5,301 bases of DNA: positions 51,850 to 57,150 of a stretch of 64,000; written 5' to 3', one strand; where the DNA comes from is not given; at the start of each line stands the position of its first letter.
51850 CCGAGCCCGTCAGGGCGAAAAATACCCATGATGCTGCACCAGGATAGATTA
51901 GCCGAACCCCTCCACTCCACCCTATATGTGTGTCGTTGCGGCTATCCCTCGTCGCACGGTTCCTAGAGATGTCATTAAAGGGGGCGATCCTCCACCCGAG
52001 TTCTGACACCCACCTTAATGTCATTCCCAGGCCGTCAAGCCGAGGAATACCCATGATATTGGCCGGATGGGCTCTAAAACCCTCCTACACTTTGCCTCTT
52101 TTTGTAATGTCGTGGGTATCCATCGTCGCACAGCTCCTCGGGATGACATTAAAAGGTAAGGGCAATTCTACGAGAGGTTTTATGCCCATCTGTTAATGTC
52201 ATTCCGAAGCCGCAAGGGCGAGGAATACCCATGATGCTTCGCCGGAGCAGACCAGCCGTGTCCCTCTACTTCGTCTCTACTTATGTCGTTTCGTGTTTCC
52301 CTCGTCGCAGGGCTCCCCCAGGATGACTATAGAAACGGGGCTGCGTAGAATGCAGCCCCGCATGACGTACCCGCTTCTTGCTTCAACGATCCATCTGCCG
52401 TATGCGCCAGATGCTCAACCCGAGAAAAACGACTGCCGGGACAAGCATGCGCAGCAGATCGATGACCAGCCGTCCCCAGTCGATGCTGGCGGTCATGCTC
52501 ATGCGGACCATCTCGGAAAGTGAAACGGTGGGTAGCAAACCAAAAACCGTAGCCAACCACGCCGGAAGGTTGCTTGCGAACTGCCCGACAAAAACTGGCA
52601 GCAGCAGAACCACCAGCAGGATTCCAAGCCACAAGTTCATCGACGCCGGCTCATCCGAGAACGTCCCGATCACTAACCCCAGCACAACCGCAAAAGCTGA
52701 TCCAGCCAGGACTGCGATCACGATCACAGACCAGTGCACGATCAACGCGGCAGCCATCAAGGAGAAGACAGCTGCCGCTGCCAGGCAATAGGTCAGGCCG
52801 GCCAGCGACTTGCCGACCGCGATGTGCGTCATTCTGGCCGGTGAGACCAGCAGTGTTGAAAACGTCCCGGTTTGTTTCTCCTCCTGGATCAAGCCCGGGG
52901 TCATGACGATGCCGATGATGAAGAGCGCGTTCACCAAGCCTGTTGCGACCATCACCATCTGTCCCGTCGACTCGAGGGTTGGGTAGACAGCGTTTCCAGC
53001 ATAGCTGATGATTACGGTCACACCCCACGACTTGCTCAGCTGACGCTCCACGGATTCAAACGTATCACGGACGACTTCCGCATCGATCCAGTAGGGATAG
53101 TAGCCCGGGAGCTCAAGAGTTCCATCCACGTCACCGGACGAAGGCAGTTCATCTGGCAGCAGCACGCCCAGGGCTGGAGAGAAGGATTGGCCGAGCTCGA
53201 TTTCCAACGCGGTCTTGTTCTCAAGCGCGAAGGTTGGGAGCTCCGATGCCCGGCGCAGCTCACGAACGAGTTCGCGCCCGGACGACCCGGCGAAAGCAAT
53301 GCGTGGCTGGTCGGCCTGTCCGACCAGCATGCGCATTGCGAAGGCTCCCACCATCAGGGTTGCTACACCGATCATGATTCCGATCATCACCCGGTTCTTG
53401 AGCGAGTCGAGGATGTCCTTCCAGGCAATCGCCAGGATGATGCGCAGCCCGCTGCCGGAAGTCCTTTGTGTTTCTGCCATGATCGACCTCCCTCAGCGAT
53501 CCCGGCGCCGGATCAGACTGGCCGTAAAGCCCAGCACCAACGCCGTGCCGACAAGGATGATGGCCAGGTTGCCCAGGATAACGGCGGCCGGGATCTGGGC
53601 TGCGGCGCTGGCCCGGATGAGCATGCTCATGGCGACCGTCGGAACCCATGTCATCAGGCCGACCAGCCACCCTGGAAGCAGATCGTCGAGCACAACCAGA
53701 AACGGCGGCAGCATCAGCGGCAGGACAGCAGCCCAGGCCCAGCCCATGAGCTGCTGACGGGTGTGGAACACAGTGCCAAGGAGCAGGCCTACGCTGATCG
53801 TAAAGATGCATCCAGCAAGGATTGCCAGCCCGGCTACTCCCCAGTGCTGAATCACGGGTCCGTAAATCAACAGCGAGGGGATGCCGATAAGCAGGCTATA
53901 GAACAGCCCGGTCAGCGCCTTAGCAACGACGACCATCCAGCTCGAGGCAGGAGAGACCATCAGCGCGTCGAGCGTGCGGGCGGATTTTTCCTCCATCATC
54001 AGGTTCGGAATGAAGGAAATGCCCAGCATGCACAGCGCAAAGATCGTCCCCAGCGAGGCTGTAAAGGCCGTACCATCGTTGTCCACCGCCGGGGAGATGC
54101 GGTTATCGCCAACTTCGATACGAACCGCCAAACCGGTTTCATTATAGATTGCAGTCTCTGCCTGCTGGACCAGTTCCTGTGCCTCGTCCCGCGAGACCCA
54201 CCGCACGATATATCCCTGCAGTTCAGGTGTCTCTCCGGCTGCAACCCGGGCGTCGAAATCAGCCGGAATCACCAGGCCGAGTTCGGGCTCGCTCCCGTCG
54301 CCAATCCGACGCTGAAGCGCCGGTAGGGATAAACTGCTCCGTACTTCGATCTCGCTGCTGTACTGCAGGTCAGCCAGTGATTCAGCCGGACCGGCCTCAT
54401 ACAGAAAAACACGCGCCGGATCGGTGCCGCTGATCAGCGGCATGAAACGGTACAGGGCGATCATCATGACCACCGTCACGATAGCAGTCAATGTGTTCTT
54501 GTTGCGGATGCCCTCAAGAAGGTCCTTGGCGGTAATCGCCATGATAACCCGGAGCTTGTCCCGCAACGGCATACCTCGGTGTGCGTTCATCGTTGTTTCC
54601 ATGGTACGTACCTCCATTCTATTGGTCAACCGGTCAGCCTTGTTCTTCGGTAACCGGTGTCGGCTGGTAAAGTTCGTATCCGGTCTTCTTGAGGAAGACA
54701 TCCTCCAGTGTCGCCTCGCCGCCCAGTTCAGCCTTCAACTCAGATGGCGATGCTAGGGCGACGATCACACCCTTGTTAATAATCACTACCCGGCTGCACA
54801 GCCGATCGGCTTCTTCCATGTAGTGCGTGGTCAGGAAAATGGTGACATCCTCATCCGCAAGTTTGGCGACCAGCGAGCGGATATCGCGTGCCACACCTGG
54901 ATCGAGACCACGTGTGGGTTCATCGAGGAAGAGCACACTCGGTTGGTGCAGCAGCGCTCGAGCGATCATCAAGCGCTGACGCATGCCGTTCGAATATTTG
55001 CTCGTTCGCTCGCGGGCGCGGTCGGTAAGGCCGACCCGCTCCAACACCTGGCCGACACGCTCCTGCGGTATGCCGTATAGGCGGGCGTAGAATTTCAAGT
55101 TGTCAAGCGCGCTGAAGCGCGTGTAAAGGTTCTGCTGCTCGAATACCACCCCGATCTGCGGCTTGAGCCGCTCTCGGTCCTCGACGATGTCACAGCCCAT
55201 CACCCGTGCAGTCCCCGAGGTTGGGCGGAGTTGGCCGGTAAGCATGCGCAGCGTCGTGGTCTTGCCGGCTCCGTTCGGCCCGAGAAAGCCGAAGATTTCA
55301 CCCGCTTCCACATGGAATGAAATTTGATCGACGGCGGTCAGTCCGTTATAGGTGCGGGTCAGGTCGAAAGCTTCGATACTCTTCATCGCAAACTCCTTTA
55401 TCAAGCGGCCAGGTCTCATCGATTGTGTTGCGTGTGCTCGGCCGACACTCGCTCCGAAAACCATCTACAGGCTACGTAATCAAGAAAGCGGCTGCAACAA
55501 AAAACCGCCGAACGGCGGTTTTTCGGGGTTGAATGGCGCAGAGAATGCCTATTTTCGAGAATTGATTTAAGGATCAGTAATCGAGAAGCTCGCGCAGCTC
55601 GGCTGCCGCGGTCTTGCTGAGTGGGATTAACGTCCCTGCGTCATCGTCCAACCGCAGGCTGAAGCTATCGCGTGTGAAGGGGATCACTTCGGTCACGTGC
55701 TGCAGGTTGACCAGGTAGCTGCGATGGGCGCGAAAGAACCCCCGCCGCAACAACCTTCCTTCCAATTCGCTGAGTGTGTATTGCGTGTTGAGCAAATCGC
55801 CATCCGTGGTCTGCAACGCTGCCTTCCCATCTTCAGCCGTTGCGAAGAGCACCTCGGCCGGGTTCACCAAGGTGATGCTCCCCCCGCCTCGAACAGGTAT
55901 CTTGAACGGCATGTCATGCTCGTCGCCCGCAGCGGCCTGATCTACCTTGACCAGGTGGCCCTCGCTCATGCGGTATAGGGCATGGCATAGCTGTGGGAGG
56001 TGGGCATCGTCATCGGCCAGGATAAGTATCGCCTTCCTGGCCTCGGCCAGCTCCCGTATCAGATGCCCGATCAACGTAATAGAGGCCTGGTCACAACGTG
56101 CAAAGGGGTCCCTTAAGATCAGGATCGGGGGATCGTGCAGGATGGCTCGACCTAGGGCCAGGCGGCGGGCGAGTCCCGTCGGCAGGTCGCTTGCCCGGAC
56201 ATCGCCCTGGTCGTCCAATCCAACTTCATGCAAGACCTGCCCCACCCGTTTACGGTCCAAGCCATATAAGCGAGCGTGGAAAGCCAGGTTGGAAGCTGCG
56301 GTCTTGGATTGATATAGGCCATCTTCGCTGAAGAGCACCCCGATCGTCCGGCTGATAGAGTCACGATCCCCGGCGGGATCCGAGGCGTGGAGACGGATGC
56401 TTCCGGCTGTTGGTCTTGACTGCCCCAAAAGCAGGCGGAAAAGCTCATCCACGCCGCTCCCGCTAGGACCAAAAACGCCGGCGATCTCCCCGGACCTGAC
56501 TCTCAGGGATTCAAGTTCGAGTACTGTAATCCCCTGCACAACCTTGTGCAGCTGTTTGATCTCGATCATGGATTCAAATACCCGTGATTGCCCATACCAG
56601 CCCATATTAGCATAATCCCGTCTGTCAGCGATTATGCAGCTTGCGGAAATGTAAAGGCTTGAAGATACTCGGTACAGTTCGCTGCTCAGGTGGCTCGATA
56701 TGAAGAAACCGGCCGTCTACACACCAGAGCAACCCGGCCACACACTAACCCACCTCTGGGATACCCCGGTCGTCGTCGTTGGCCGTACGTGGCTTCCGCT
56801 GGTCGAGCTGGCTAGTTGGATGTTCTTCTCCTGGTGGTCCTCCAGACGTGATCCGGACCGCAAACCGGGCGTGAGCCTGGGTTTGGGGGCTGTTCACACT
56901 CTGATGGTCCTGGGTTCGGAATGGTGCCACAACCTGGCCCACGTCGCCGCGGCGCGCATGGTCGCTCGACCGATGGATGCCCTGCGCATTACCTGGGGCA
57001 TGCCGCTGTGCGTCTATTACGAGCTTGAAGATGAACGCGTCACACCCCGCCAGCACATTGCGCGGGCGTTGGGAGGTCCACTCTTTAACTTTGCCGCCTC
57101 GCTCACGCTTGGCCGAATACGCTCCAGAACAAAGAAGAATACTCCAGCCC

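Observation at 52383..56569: LytTR DNA-binding domain fused to a catalytically dead ABC nucleotide-binding domain, upstream of a canonical ABC-2 exporter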

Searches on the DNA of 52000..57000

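Call 58: search_rna_families(source=window, start=52000, end=57000, threshold=evalue, max_evalue=1)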
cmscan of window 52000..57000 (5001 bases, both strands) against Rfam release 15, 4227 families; matches with E-value up to 1: 0.
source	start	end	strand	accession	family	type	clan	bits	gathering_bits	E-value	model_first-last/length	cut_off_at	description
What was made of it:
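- Tried and rejected: Rfam found nothing in 52000-57000 (call 58), so there is no known riboswitch or leader in the operon's 5' UTR.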

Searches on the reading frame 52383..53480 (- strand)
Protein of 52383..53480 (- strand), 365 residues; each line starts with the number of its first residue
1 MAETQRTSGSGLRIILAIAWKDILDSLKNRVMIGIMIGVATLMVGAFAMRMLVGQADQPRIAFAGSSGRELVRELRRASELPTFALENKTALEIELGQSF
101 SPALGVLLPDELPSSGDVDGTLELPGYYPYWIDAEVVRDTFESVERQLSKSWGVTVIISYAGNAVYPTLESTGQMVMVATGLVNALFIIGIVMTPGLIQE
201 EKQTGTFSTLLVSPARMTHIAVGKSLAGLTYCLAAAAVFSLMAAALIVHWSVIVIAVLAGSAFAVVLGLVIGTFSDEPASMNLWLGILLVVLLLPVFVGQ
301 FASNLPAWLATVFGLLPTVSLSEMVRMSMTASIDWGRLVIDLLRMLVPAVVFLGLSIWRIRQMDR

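Call 3: search_protein_families(library=pfam, proteins=[window:52383-53480:-], max_evalue=0.1)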
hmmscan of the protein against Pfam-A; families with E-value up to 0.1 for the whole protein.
window:52383-53480:- (365 aa): 4 families
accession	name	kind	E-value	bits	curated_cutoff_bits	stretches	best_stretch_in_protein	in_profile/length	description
PF12679.13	ABC2_membrane_2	-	5.5e-11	42.7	27.2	1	16-364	1-282/283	ABC-2 family transporter protein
PF12698.13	ABC2_membrane_3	-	9.4e-11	41.8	31.6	1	172-358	160-347/347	ABC-2 family transporter protein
PF11302.14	DUF3104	-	0.0021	18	27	1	145-192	17-67/69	Protein of unknown function (DUF3104)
PF12730.13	ABC2_membrane_4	-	0.031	14.7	27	0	168-273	43-148/179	ABC-2 family transporter protein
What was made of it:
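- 52383..53480 (-): ABC-2 permease 2 (365 aa), a paralogue of permease 1. ABC2_membrane_2 and ABC2_membrane_3 hits (call 3).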

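Call 4: search_protein_families(library=ncbifam, proteins=[window:52383-53480:-], max_evalue=0.1)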
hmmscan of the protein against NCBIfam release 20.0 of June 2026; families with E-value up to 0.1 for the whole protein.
window:52383-53480:- (365 aa): 2 families
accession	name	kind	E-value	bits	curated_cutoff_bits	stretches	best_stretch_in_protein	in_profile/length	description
NF033858.1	ABC2_perm_RbbA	equivalog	0.0003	18.8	1050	1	167-362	707-906/909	ribosome-associated ATPase/putative transporter RbbA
NF000475.1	tet_ABC_46_B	exception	0.026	13.1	1250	1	233-280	70-117/578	tetracycline efflux ABC transporter Tet(46) subunit B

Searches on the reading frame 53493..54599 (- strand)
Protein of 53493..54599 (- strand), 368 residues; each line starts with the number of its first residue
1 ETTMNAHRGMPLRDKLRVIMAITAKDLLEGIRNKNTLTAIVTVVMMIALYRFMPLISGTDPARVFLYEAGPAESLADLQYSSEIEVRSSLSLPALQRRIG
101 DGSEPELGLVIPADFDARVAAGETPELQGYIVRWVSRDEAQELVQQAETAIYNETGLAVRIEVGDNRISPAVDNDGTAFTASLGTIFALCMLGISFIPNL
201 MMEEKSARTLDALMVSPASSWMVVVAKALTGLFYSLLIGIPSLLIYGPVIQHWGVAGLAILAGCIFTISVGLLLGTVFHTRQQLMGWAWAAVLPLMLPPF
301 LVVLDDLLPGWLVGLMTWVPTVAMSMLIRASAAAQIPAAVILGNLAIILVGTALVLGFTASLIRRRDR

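Call 3: search_protein_families(library=pfam, proteins=[window:53493-54599:-], max_evalue=0.1)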
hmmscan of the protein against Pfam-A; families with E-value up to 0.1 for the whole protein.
window:53493-54599:- (368 aa): 3 families
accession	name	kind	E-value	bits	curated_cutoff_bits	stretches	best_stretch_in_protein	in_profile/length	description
PF12698.13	ABC2_membrane_3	-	2.2e-18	66.9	31.6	1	37-358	4-344/347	ABC-2 family transporter protein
PF12679.13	ABC2_membrane_2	-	9.9e-08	32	27.2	1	20-367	1-282/283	ABC-2 family transporter protein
PF12730.13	ABC2_membrane_4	-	0.0084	16.5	27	1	185-278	57-152/179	ABC-2 family transporter protein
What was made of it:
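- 53493..54599 (-): ABC-2 permease 1 (368 aa). ABC2_membrane_3 E 2.2e-18 (call 3).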

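Call 4: search_protein_families(library=ncbifam, proteins=[window:53493-54599:-], max_evalue=0.1)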
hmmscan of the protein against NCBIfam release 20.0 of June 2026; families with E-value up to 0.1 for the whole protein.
window:53493-54599:- (368 aa): 2 families
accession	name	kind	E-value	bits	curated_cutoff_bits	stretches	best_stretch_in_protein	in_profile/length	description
TIGR03518.1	ABC_perm_GldF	equivalog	0.00061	19.9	288.5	1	197-277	65-149/240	gliding motility-associated ABC transporter permease subunit GldF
NF041647.1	ABC_perm_CPBP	equivalog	0.024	13.4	435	1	139-240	149-252/636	ABC transporter permease subunit/CPBP intramembrane protease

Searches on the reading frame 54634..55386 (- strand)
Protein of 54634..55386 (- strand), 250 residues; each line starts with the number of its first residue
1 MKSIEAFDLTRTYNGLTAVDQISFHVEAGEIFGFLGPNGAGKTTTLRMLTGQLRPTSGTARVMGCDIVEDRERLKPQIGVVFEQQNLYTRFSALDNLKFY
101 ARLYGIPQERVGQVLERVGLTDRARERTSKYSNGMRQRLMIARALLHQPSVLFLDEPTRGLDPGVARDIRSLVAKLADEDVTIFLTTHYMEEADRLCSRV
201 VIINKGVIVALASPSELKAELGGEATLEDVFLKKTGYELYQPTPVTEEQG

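Call 3: search_protein_families(library=pfam, proteins=[window:54634-55386:-], max_evalue=0.1)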
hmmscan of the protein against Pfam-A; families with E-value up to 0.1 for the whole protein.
window:54634-55386:- (250 aa): 9 families
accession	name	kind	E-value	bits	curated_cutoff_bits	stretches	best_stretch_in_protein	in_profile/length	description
PF00005.33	ABC_tran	-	4e-35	121.8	25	1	20-158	2-136/137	ABC transporter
PF13304.12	AAA_21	-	1.2e-12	49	27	1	118-188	225-298/304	AAA domain, putative AbiEii toxin, Type IV TA system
PF13401.12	AAA_22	-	3.8e-05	24.5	27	1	35-186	11-121/130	AAA domain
PF00004.35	AAA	-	0.002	19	21.2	1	34-194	3-115/131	ATPase family associated with various cellular activities (AAA)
PF13476.12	AAA_23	-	0.0081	17.3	27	1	22-50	15-40/201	AAA domain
PF00488.27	MutS_V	-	0.016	15.6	30.2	0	111-191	41-122/188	MutS domain V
PF13173.12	AAA_14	-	0.017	15.6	27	0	31-96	4-70/129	AAA domain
PF18766.7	SWI2_SNF2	-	0.047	13.8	26.7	1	38-89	27-75/221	SWI2/SNF2 ATPase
PF00448.28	SRP54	-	0.068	13.3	22.7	0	34-66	6-38/196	SRP54-type protein, GTPase domain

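Call 4: search_protein_families(library=ncbifam, proteins=[window:54634-55386:-], max_evalue=0.1)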
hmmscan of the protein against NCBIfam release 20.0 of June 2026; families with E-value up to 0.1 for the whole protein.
window:54634-55386:- (250 aa): 196 families (the best 25 are shown)
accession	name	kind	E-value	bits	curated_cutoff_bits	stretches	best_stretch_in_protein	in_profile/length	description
TIGR01188.1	drrA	subfamily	4.3e-84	282.4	312.45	1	12-225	2-219/302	daunorubicin resistance ABC transporter, ATP-binding protein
NF033858.1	ABC2_perm_RbbA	equivalog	2.9e-64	217.4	1050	1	3-233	266-499/909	ribosome-associated ATPase/putative transporter RbbA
TIGR03522.1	GldA_ABC_ATP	equivalog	2.1e-62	211.3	402.6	1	3-219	2-221/301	gliding motility-associated ABC transporter ATP-binding subunit GldA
NF010060.0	PRK13537.1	equivalog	3.3e-55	187.2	521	1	4-218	16-234/314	nodulation factor ABC transporter ATP-binding protein NodI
TIGR03864.1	PQQ_ABC_ATP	hypoth_equivalog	1.8e-54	184.7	302.25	1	5-235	3-236/236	ABC transporter, ATP-binding subunit, PQQ-dependent alcohol dehydrogenase system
NF010059.0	PRK13536.1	equivalog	4.6e-52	176.8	549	1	3-223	43-267/342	nodulation factor ABC transporter ATP-binding protein NodI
TIGR03740.1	galliderm_ABC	subfamily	5.1e-52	176.8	309.75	1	8-232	5-219/223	lantibiotic protection ABC transporter ATP-binding subunit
TIGR01288.1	nodI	equivalog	1e-46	159.4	424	1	4-220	5-225/303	nodulation factor ABC transporter ATP-binding protein NodI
TIGR02673.1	FtsE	equivalog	5.2e-39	134.1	264.85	1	9-206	7-213/214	cell division ATP-binding protein FtsE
TIGR04406.1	LPS_export_lptB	equivalog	5.4e-39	133.9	240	1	5-218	3-223/239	LPS export ABC transporter ATP-binding protein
TIGR00968.1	3a0106s01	subfamily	9.7e-39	133.3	342.75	1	7-219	4-220/237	sulfate ABC transporter ATP-binding protein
TIGR03265.1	PhnT2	equivalog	9.3e-38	130.3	457.7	1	5-217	6-222/353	putative 2-aminoethylphosphonate ABC transporter ATP-binding protein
TIGR01186.1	proV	subfamily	2.4e-37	128.9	326.6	1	17-217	7-217/363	betaine/proline/choline family ABC transporter ATP-binding protein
TIGR02315.1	ABC_phnC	equivalog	4.6e-37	127.7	266.1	1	6-220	4-236/243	phosphonate ABC transporter ATP-binding protein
NF043075.1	MMSYN1_0197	equivalog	1.2e-36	126.3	550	1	4-219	3-222/341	spermidine/putrescine ABC transporter ATP-binding protein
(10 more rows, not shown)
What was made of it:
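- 54634..55386 (-): Intact DrrA-like ABC ATPase (250 aa). It is preceded by the ribosome-binding site AAGGAG. Pfam ABC_tran E 4e-35 and TIGR01188 E 4e-84 (calls 3, 4).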

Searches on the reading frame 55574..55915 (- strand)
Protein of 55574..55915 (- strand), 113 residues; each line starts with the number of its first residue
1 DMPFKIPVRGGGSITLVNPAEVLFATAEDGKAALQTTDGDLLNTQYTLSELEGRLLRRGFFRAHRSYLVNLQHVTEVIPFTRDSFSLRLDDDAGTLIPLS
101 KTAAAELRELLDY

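Call 46: search_solved_structures(query=window:55574-55915:-, max_evalue=0.01, show_alignments=1)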
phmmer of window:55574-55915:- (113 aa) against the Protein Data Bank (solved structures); distinct sequences matched with E-value up to 0.01: 1.
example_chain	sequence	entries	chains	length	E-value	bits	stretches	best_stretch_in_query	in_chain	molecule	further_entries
3d6w_A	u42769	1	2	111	3.7e-10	43.6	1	20-112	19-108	Methyl-accepting/DNA response regulator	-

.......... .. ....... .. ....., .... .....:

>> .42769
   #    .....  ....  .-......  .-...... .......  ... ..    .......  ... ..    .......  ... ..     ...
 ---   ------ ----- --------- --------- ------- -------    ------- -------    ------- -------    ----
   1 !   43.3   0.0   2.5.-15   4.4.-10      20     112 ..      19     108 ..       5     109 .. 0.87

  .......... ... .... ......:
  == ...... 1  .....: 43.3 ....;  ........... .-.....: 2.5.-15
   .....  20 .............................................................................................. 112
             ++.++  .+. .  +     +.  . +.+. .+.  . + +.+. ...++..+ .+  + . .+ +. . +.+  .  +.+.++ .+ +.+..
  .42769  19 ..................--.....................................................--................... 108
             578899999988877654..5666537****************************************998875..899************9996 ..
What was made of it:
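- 55574..56569 (-): Regulator gene, 331 aa. Pseudo-NBD covers residues 1-~210 (nt 55940-56569). A disordered linker covers 212-220. The LytTR DNA-binding domain covers residues 231-329 (nt 55583-55879). The closest solved LytTR is 3d6w (call 46).
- On LytTR DNA-binding domain family (PF04397): E 3.7e-10 to the solved LytTR domain 3d6w (call 46).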
